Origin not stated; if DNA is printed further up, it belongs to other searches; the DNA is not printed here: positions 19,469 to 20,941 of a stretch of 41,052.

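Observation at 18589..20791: Unannotated LysW-like carrier protein paired with a fold-II PLP enzyme and an ATP-grasp ligase, inserted in the dcw cluster where murD normally sits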

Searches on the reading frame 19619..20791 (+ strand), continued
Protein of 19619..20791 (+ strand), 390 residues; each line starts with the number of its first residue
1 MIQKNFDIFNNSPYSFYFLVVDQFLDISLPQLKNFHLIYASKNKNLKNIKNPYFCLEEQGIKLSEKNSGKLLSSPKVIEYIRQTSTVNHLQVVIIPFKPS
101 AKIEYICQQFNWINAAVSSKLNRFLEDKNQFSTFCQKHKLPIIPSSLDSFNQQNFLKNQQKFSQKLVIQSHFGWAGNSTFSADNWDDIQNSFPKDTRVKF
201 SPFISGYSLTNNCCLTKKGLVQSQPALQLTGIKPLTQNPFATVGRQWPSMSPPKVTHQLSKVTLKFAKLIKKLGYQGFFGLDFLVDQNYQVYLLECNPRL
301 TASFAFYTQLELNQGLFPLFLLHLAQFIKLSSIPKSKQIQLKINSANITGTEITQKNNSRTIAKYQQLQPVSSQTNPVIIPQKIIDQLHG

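Call 58: search_protein_representatives(alignment_id=A2)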
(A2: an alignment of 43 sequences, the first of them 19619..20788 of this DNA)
Query: 43 sequences, 391 profile positions. Proteins with E-value up to 0.001 (for the whole library): 2008; up to 1e-10: 961; up to 1e-30: 256. The best 150 are listed.
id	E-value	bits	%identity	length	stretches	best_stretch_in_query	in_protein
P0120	1.8e-171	586.9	-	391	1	2-390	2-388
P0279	7.9e-163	558.4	-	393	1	2-390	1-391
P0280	9.8e-162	554.8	-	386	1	2-380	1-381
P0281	3.2e-131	454.3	-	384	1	3-387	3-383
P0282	1.8e-129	448.6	-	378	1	5-374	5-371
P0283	4.6e-129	447.2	-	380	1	2-388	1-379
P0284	1.6e-127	442.1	-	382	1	4-374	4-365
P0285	6.2e-124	430.3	-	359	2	66-388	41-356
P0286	1.4e-118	412.7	-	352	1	11-380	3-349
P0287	6.4e-116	404.0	-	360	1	29-386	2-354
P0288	1.8e-106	372.9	-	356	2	67-362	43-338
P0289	3.6e-106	371.8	-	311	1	2-309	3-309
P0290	3.7e-103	362.0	-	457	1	3-360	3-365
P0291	2.0e-102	359.5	-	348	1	5-365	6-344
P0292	4.5e-87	309.0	-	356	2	92-377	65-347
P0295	2.3e-83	296.7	-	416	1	13-353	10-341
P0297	3.8e-80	286.2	-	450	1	17-367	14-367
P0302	4.6e-73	262.8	-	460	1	33-364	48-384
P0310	3.4e-69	250.1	-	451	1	12-370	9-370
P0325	2.6e-61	224.2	-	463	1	15-363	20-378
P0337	2.8e-53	197.7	-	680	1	46-361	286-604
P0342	1.2e-52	195.7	-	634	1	63-337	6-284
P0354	3.0e-48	181.1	-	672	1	29-359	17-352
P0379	1.0e-43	166.2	-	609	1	17-318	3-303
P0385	2.3e-43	165.1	-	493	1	26-358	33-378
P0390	1.2e-42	162.7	-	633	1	16-314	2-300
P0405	1.6e-40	155.7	-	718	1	31-358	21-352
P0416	3.3e-39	151.4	-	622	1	31-357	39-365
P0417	3.9e-39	151.1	-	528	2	160-336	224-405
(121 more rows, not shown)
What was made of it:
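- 19619..20791 (+): ATP-grasp ligase, 390 aa, of the uncharacterised 'PRK06524-like' family. Proposed loading enzyme. The profile search found 2008 relatives (call 58).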

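Call 59: list_cluster_members(proteins=[P0290, P0295, P0297, P0302, P0310, P0325, P0337, P0354, P0385, P0405])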
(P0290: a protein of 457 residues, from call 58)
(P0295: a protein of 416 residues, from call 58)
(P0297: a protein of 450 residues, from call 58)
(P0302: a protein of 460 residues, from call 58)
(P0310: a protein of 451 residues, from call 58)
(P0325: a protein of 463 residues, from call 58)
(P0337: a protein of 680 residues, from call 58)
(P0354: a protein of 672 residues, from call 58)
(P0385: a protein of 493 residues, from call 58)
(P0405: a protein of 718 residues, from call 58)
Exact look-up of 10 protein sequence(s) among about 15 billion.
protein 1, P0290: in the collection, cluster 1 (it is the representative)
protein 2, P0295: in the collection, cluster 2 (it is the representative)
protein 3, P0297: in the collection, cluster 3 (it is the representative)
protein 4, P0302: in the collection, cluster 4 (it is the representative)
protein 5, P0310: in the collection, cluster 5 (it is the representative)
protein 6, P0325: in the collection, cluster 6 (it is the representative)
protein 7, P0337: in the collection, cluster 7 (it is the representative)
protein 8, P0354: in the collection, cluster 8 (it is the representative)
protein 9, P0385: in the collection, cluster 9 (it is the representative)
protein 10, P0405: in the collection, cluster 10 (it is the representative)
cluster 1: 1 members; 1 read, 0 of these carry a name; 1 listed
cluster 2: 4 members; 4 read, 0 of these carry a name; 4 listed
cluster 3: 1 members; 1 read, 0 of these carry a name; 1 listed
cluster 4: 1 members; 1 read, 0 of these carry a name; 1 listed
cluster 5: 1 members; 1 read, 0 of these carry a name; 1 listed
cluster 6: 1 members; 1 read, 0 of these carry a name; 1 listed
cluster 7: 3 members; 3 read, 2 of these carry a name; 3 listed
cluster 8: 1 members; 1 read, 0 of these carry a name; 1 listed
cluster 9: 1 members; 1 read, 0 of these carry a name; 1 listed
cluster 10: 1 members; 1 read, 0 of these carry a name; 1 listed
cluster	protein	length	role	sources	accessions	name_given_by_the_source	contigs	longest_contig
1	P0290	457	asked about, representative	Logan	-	-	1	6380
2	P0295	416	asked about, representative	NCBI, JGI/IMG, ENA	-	-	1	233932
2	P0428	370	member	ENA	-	-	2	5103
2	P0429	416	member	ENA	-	-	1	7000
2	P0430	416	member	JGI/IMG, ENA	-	-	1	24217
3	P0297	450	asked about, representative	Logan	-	-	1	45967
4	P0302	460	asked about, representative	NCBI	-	-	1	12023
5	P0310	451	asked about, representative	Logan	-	-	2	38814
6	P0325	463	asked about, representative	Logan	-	-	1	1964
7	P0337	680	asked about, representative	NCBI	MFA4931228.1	MAG: pyridoxal-phosphate dependent enzyme, partial [Patescibacteria group bacterium]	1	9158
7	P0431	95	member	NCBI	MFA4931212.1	MAG: pyridoxal-phosphate dependent enzyme, partial [Patescibacteria group bacterium]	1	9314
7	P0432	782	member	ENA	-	-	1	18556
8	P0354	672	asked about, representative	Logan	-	-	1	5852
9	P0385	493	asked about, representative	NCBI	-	-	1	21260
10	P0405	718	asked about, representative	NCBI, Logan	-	-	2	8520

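Call 60: search_protein_families(library=ncbifam, proteins=[P0290, P0295, P0297, P0302, P0310, P0325, P0337, P0354, P0385, P0405], max_evalue=0.00001)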
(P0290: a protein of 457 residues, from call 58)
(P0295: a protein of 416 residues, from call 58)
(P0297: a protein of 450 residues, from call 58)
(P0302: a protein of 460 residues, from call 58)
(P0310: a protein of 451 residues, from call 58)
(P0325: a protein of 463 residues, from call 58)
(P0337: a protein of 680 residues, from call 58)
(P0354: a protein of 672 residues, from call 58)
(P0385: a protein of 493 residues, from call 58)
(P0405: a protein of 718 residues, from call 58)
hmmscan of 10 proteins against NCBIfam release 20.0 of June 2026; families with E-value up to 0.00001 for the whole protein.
P0290 (457 aa): 3 families
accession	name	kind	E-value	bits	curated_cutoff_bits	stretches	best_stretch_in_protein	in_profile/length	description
NF005096.0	PRK06524.1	equivalog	5.1e-39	133.7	684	1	23-404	39-427/493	biotin carboxylase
TIGR01369.1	CPSaseII_lrg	equivalog_domain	1e-08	33.4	1027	1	127-312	665-849/1052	carbamoyl-phosphate synthase (glutamine-hydrolyzing) large subunit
NF005315.0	PRK06849.1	equivalog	8e-07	28.4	406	0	265-312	237-284/389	hypothetical protein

P0295 (416 aa): 3 families
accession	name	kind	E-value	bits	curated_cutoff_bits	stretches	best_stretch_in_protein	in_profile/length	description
NF005096.0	PRK06524.1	equivalog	7.3e-25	87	684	1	65-321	89-352/493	biotin carboxylase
NF005315.0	PRK06849.1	equivalog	1e-09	37.9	406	1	259-335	243-312/389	hypothetical protein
TIGR01369.1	CPSaseII_lrg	equivalog_domain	4e-07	28.1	1027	0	243-300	796-849/1052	carbamoyl-phosphate synthase (glutamine-hydrolyzing) large subunit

P0297 (450 aa): 5 families
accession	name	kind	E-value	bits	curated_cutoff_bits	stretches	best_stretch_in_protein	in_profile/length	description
NF005096.0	PRK06524.1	equivalog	4.5e-46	157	684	1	72-395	89-422/493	biotin carboxylase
NF005525.0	PRK07178.1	equivalog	1.1e-06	27.6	768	0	85-179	72-167/471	acetyl-CoA carboxylase biotin carboxylase subunit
TIGR00514.1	accC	equivalog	2e-06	26.9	626.5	0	90-191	78-180/449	acetyl-CoA carboxylase biotin carboxylase subunit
NF006367.0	PRK08591.1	subfamily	3.6e-06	26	597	0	89-191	77-180/451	acetyl-CoA carboxylase biotin carboxylase subunit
TIGR01369.1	CPSaseII_lrg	equivalog_domain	4.6e-06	24.6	1027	1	108-313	650-851/1052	carbamoyl-phosphate synthase (glutamine-hydrolyzing) large subunit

P0302 (460 aa): 6 families
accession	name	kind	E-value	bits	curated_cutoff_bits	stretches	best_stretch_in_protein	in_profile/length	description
NF005096.0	PRK06524.1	equivalog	2.9e-25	88.3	684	1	83-352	83-355/493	biotin carboxylase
TIGR01369.1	CPSaseII_lrg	equivalog_domain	1.2e-11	43.1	1027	1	127-401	652-923/1052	carbamoyl-phosphate synthase (glutamine-hydrolyzing) large subunit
TIGR00768.1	rimK_fam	subfamily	7.7e-11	41.9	143.4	1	143-215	86-157/276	RimK family alpha-L-glutamate ligase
NF053643.1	Ddl_archaea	equivalog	3.9e-09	36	500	1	144-320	106-272/367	putative pseudomurein biosynthesis ATP-grasp protein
NF003671.0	PRK05294.1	equivalog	3.5e-08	31.5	599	0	267-327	790-845/1058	carbamoyl-phosphate synthase large subunit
TIGR02144.1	LysX_arch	equivalog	8.7e-07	28.3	275.6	1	143-211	86-153/281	lysine biosynthesis protein LysX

P0310 (451 aa): 4 families
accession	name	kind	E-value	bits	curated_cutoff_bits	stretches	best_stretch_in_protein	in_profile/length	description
NF005096.0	PRK06524.1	equivalog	2.4e-23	82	684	1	2-338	23-358/493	biotin carboxylase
NF053643.1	Ddl_archaea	equivalog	3.7e-10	39.3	500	1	104-303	83-272/367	putative pseudomurein biosynthesis ATP-grasp protein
TIGR01369.1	CPSaseII_lrg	equivalog_domain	1.4e-09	36.2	1027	1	109-313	651-851/1052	carbamoyl-phosphate synthase (glutamine-hydrolyzing) large subunit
NF003671.0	PRK05294.1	equivalog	1.3e-07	29.7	599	1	108-313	647-848/1058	carbamoyl-phosphate synthase large subunit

P0325 (463 aa): 1 family
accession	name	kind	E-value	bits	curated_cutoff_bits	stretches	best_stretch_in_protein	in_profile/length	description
NF005096.0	PRK06524.1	equivalog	1.3e-41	142.3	684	1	8-389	21-400/493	biotin carboxylase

P0337 (680 aa): 7 families
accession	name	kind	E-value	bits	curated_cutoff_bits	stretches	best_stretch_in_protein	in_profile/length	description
NF005096.0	PRK06524.1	equivalog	3.6e-37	127.6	684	1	313-620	89-403/493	biotin carboxylase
NF004170.0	PRK05638.1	equivalog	1.6e-10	40.1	421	1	1-202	130-338/442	threonine synthase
NF005315.0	PRK06849.1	equivalog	8.6e-07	28.3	406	1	501-551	237-284/389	hypothetical protein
NF006205.0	PRK08329.1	equivalog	1.7e-06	27.3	358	1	2-199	123-323/347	threonine synthase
TIGR01369.1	CPSaseII_lrg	equivalog_domain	2.1e-06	25.6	1027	1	353-553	656-851/1052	carbamoyl-phosphate synthase (glutamine-hydrolyzing) large subunit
NF005035.0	PRK06450.1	equivalog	7.5e-06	25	301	0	1-195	115-317/338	threonine synthase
NF006050.0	PRK08197.1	equivalog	7.7e-06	24.9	303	0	38-197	186-359/406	threonine synthase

P0354 (672 aa): 7 families
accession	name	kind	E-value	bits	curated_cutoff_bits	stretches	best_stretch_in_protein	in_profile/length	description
NF005096.0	PRK06524.1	equivalog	1.7e-35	122.1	684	1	50-320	80-351/493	biotin carboxylase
NF008096.1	PRK10838.1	equivalog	2.6e-14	53.4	186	1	553-654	69-169/189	bifunctional murein DD-endopeptidase/murein LD-carboxypeptidase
NF010495.0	PRK13914.1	equivalog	4e-08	32.7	647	1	538-638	352-450/481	invasion associated endopeptidase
NF005315.0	PRK06849.1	equivalog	7.6e-08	31.8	406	1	111-300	112-284/389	hypothetical protein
NF040678.1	EntFM_CwpFM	equivalog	8.9e-08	31.6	720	1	544-641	304-400/430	enterotoxin EntFM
NF038345.1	wall_hydro_RipC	exception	9.9e-07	28.5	425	1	564-645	263-340/362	peptidoglycan hydrolase RipC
NF040722.1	MfnD_Meth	equivalog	3.5e-06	26.7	400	1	190-297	163-256/288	tyramine--L-glutamate ligase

P0385 (493 aa): 15 families
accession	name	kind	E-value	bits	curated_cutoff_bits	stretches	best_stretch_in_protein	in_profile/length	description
NF005096.0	PRK06524.1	equivalog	2.4e-57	194.2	684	1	3-460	14-466/493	biotin carboxylase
NF004085.0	PRK05586.1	equivalog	3e-11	42.9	723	1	99-222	79-206/448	acetyl-CoA carboxylase biotin carboxylase subunit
NF006286.0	PRK08462.1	equivalog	6.8e-10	38.4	740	1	108-222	90-208/445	acetyl-CoA carboxylase biotin carboxylase subunit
TIGR00514.1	accC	equivalog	1.3e-09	37.4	626.5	1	104-222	84-206/449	acetyl-CoA carboxylase biotin carboxylase subunit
NF006367.0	PRK08591.1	subfamily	1.4e-09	37.2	597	1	104-221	84-205/451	acetyl-CoA carboxylase biotin carboxylase subunit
TIGR01235.1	pyruv_carbox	equivalog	1.3e-08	32.9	1114.45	1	121-222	100-206/1143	pyruvate carboxylase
NF009554.0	PRK12999.1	equivalog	1.6e-08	32.8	965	1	114-220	98-208/1147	pyruvate carboxylase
TIGR01369.1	CPSaseII_lrg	equivalog_domain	3.6e-08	31.5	1027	1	133-330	666-851/1052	carbamoyl-phosphate synthase (glutamine-hydrolyzing) large subunit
NF004679.0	PRK06019.1-5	equivalog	1e-07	31.1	326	0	125-220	88-181/376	5-(carboxyamino)imidazole ribonucleotide synthase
NF006406.0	PRK08654.1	equivalog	1.3e-07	30.5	739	1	109-222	89-206/499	acetyl-CoA carboxylase biotin carboxylase subunit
NF047900.1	AspMetLigLdmS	equivalog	1.2e-06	27.6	475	1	135-327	126-305/383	L-aspartate--L-methionine ligase LdmS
NF009471.0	PRK12833.1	equivalog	1.4e-06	27.2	686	0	126-219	108-206/467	acetyl-CoA carboxylase biotin carboxylase subunit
NF003671.0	PRK05294.1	equivalog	2.8e-06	25.3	599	0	130-221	122-212/1058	carbamoyl-phosphate synthase large subunit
NF053643.1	Ddl_archaea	equivalog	5.9e-06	25.5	500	0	289-322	241-274/367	putative pseudomurein biosynthesis ATP-grasp protein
NF006287.0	PRK08463.1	equivalog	6.7e-06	25.2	775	0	117-222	96-206/479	acetyl-CoA carboxylase subunit A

P0405 (718 aa): 1 family
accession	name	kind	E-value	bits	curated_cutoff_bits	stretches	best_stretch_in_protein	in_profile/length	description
NF005096.0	PRK06524.1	equivalog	3.7e-30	104.5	684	1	60-344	85-373/493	biotin carboxylase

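Call 61: search_protein_families(library=pfam, proteins=[P0337, P0432, P0354, P0342, P0379, P0390, P0405, P0416, P0417, P0385], max_evalue=0.01)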
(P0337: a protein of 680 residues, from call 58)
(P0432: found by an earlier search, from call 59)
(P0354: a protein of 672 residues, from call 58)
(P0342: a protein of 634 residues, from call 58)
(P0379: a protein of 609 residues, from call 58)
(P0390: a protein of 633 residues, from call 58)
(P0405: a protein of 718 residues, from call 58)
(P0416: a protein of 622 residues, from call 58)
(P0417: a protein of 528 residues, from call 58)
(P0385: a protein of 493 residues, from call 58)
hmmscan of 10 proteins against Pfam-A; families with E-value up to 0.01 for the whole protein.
P0337 (680 aa): 4 families
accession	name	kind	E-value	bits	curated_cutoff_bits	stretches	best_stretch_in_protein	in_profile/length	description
PF00291.31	PALP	-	1e-16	61.6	35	1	1-215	73-295/295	Pyridoxal-phosphate dependent enzyme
PF14397.11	ATPgrasp_ST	-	1.9e-05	24.5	31.4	0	350-432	5-90/278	Sugar-transfer associated ATP-grasp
PF02655.19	ATP-grasp_3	-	2e-05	25.1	23.2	1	411-546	40-160/160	ATP-grasp domain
PF14398.11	ATPgrasp_YheCD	-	0.0042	16.8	26.8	0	506-546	189-230/255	YheC/D like ATP-grasp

P0432 (782 aa): 4 families
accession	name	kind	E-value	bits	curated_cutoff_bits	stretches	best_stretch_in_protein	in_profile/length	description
PF00291.31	PALP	-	6e-39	134.6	35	1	51-317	20-295/295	Pyridoxal-phosphate dependent enzyme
PF02655.19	ATP-grasp_3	-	2.6e-05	24.8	23.2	1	513-648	40-160/160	ATP-grasp domain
PF14397.11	ATPgrasp_ST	-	2.8e-05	23.9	31.4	0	452-534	5-90/278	Sugar-transfer associated ATP-grasp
PF14398.11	ATPgrasp_YheCD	-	0.0051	16.5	26.8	0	609-648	190-230/255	YheC/D like ATP-grasp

P0354 (672 aa): 3 families
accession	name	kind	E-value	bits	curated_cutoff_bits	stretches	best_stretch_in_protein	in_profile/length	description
PF00877.26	NLPC_P60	-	3.5e-17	62.7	23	1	565-660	2-95/105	NlpC/P60 family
PF02655.19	ATP-grasp_3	-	6.6e-12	46.2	23.2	1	114-294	2-159/160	ATP-grasp domain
PF14397.11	ATPgrasp_ST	-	7.2e-05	22.6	31.4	0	103-175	9-84/278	Sugar-transfer associated ATP-grasp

P0342 (634 aa): 3 families
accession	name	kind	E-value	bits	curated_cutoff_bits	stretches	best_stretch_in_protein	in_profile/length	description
PF00877.26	NLPC_P60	-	1.3e-19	70.6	23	1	527-619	2-93/105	NlpC/P60 family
PF02655.19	ATP-grasp_3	-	3.4e-14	53.7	23.2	1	68-249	2-160/160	ATP-grasp domain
PF14398.11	ATPgrasp_YheCD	-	9.4e-05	22.2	26.8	1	200-252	180-233/255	YheC/D like ATP-grasp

P0379 (609 aa): 3 families
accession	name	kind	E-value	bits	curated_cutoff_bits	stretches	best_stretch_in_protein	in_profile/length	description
PF00877.26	NLPC_P60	-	3e-17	63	23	1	504-589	2-88/105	NlpC/P60 family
PF02655.19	ATP-grasp_3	-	2.4e-14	54.2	23.2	1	110-287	2-160/160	ATP-grasp domain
PF14397.11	ATPgrasp_ST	-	0.0002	21.1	31.4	0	248-289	218-261/278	Sugar-transfer associated ATP-grasp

P0390 (633 aa): 3 families
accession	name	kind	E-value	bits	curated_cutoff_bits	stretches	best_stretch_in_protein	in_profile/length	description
PF00877.26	NLPC_P60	-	6.1e-17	62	23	1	528-616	2-89/105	NlpC/P60 family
PF02655.19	ATP-grasp_3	-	1.4e-08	35.4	23.2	1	111-288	2-160/160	ATP-grasp domain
PF14398.11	ATPgrasp_YheCD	-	0.0015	18.3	26.8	1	242-295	183-237/255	YheC/D like ATP-grasp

P0405 (718 aa): 3 families
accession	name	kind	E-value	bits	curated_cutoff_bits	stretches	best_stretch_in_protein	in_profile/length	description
PF02655.19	ATP-grasp_3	-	3.5e-11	43.9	23.2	1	117-294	2-157/160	ATP-grasp domain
PF14397.11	ATPgrasp_ST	-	0.0011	18.7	31.4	0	271-298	232-260/278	Sugar-transfer associated ATP-grasp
PF02222.28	ATP-grasp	-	0.0061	16.7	27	0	126-302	3-170/179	ATP-grasp domain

P0416 (622 aa): 8 families
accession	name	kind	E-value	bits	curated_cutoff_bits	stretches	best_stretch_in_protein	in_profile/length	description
PF00583.31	Acetyltransf_1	-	4.1e-18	66.2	20.7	1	493-601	11-116/116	Acetyltransferase (GNAT) family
PF13508.13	Acetyltransf_7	-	3.3e-14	53.4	27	1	516-602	2-83/84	Acetyltransferase (GNAT) domain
PF13673.13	Acetyltransf_10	-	6.3e-12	46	23.6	1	507-621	21-127/128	Acetyltransferase (GNAT) domain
PF02655.19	ATP-grasp_3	-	3.9e-07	30.7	23.2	1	150-311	20-160/160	ATP-grasp domain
PF13302.13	Acetyltransf_3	-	1.3e-06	29.6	25.4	1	470-601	2-137/138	Acetyltransferase (GNAT) domain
PF08445.16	FR47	-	9.9e-06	25.9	22.1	1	545-608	22-84/86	FR47-like protein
PF13527.13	Acetyltransf_9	-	7.3e-05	23.2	25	1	536-601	61-124/127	Acetyltransferase (GNAT) domain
PF14542.12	Acetyltransf_CG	-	0.0036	17.8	30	1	540-578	20-58/80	GCN5-related N-acetyl-transferase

P0417 (528 aa): 5 families
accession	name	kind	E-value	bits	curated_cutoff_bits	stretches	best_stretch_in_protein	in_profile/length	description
PF02655.19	ATP-grasp_3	-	3.3e-12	47.2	23.2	1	226-368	30-157/160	ATP-grasp domain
PF14397.11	ATPgrasp_ST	-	5.8e-08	32.7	31.4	1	319-383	207-272/278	Sugar-transfer associated ATP-grasp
PF14398.11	ATPgrasp_YheCD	-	0.00077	19.2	26.8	1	321-376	179-235/255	YheC/D like ATP-grasp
PF15632.11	ATPgrasp_Ter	-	0.00083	19.6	29.1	1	321-368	40-86/131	ATP-grasp in the biosynthetic pathway with Ter operon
PF03133.20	TTL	-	0.0078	15.9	20.1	0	340-367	231-258/292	Tubulin-tyrosine ligase family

P0385 (493 aa): 3 families
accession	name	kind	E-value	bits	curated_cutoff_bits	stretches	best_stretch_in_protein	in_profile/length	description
PF02786.22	CPSase_L_D2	-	8.1e-10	39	19.8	1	137-222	2-92/211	Carbamoyl-phosphate synthase L chain, ATP binding domain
PF02655.19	ATP-grasp_3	-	4.9e-09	36.9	23.2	1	135-323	2-160/160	ATP-grasp domain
PF02222.28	ATP-grasp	-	1.9e-07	31.4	27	1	162-220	20-77/179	ATP-grasp domain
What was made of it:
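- ATP-grasp::NlpC/P60: P0354, P0342, P0379, P0390 (calls 60, 61). The enzymes are fused to each other, but the small protein was not fused in any of the long (multi-domain) relatives whose domain make-up I examined (calls 60, 61). The PLP::ATP-grasp fusion resembles the architecture of an amidotransferase (call 61).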

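Call 63: find_encoding_contigs(protein=P0432, flank=8000, max_places=3)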
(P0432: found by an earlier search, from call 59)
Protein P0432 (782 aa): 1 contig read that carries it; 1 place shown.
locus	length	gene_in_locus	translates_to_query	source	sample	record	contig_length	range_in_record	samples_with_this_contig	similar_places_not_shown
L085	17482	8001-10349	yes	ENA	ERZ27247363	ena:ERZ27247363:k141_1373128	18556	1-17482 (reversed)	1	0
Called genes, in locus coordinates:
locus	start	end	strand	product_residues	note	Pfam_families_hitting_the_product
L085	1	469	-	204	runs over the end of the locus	PF01351:RNase_HII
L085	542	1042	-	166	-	PF01245:Ribosomal_L19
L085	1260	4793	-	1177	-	PF02811:PHP, PF07733:DNA_pol3_alpha, PF17657:DNA_pol3_finger, PF14579:HHH_6, PF01336:tRNA_anti-codon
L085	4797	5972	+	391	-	PF01555:N6_N4_Mtase, PF01170:UPF0020, PF13847:Methyltransf_31 (faint)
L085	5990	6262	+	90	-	PF01016:Ribosomal_L27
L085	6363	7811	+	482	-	PF08245:Mur_ligase_M, PF02875:Mur_ligase_C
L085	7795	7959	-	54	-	PF21344:Zn_ribbon_LysW (weak)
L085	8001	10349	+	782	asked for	PF00291:PALP, PF14397:ATPgrasp_ST (faint)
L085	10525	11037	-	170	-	-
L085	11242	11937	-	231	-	PF01386:Ribosomal_L25p, PF14693:Ribosomal_TL5_C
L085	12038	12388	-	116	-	-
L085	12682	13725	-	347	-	PF00953:Glycos_transf_4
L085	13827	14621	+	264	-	-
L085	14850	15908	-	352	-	PF13207:AAA_17 (faint), PF00406:ADK (weak)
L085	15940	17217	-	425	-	PF00675:Peptidase_M16, PF05193:Peptidase_M16_C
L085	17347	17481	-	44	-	?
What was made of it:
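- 18801..19622 (+): Fold-type-II PLP enzyme, 273 aa. It is a threonine-synthase-derived paralogue that lacks the ThrC N-terminal segment. Lys26 lies in GSAKDR. Proposed modifying enzyme. The enzyme is fused to the ATP-grasp in P0432/L085 (calls 61, 63).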

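Call 64: find_encoding_contigs(protein=P0354, flank=8000, max_places=2)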
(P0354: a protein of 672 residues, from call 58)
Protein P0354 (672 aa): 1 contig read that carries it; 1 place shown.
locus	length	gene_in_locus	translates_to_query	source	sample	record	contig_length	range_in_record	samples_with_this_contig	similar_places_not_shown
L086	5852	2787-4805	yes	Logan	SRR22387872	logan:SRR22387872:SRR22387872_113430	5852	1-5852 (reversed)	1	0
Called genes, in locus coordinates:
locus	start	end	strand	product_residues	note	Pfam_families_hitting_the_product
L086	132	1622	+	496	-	PF08245:Mur_ligase_M, PF02875:Mur_ligase_C (weak)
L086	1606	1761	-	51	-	PF21344:Zn_ribbon_LysW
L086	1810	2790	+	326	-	PF00291:PALP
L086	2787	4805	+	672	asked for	PF02655:ATP-grasp_3, PF00877:NLPC_P60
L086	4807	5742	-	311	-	-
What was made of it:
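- In both kinds of fusion a divergent LysW-like gene lies next door (calls 63, 64).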
